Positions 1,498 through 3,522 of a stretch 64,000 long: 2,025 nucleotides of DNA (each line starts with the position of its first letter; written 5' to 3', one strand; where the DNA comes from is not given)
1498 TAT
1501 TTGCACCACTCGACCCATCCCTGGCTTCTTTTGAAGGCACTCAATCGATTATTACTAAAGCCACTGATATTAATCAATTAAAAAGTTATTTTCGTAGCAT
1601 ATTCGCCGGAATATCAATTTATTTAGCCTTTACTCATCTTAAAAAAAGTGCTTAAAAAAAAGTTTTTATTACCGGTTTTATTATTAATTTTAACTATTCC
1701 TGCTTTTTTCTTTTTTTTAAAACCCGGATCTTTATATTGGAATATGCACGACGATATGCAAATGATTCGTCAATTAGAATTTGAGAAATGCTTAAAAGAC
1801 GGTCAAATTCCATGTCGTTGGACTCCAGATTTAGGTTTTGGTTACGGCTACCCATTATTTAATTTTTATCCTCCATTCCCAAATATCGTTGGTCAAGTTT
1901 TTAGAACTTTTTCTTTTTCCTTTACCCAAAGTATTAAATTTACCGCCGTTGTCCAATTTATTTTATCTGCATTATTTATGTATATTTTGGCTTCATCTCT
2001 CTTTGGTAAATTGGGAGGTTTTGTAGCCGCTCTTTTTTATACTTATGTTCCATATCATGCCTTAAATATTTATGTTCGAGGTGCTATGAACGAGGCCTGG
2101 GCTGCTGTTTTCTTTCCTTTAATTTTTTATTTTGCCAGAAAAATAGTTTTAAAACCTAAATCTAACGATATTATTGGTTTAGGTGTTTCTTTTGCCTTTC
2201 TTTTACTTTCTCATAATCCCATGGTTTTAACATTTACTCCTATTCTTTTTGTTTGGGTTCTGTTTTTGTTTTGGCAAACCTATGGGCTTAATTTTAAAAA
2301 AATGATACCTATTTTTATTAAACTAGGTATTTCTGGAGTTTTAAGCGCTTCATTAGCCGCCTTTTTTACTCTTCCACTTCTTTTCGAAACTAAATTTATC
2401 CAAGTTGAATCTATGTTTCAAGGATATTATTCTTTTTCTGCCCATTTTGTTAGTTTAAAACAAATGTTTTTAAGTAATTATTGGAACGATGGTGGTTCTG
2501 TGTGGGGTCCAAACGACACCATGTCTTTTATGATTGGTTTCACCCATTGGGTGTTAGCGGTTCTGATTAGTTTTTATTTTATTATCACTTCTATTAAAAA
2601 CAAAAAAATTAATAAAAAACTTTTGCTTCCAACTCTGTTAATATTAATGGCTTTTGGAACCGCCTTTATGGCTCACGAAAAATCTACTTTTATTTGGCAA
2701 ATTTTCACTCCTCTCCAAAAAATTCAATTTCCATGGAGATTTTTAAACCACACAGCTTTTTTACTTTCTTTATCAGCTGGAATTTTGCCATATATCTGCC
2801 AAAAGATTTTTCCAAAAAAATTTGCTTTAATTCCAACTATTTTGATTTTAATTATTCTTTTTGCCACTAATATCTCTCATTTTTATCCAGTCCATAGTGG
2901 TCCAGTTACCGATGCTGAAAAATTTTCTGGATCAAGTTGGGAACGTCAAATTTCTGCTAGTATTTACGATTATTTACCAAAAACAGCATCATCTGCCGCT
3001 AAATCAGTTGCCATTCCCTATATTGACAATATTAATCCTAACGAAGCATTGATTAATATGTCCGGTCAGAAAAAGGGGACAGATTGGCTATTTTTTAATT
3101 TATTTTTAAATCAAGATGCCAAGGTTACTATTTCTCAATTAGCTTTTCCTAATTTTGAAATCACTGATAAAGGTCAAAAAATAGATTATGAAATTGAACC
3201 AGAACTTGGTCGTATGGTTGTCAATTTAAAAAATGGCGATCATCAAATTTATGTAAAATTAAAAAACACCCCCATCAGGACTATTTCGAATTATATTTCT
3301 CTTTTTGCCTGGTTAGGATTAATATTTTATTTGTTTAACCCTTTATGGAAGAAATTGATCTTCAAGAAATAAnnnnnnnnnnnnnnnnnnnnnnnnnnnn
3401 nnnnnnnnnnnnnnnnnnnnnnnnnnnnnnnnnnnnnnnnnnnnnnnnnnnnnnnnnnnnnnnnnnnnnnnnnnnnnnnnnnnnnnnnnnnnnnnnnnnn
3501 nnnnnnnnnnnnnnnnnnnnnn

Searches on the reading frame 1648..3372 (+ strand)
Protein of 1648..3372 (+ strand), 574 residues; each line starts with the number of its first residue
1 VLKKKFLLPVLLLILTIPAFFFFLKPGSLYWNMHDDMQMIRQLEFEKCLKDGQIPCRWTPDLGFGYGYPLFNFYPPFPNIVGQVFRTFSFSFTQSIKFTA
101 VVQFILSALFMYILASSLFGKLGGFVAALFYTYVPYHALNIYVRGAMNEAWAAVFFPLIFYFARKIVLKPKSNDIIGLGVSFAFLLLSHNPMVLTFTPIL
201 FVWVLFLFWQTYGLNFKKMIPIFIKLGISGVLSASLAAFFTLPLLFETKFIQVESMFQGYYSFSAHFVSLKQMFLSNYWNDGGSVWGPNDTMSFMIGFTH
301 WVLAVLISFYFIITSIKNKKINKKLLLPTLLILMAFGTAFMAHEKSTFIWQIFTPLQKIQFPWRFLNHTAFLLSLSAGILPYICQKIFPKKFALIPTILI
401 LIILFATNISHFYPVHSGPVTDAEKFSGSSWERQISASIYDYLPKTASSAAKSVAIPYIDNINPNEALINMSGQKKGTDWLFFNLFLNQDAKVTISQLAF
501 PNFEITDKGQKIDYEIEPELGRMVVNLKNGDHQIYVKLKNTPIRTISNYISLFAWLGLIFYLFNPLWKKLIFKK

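Call 5: search_protein_families(library=pfam, proteins=[window:1648-3372:+], max_evalue=0.1)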
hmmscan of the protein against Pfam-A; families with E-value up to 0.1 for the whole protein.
window:1648-3372:+ (574 aa): 3 families
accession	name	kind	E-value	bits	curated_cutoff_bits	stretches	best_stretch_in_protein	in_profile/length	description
PF20130.4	DUF6520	-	1.7e-06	28.7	25.4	1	1-59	1-63/83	Family of unknown function (DUF6520)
PF13231.12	PMT_2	-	2e-05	25.3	26.1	1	92-223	20-145/160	Dolichyl-phosphate-mannose-protein mannosyltransferase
PF10131.15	PTPS_related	-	0.023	13.6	26.4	1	71-420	1-320/621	6-pyruvoyl-tetrahydropterin synthase related domain; membrane protein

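Call 6: search_protein_families(library=ncbifam, proteins=[window:1648-3372:+], max_evalue=0.1)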
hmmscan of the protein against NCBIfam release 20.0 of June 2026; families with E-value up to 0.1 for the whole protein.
window:1648-3372:+ (574 aa): 0 families
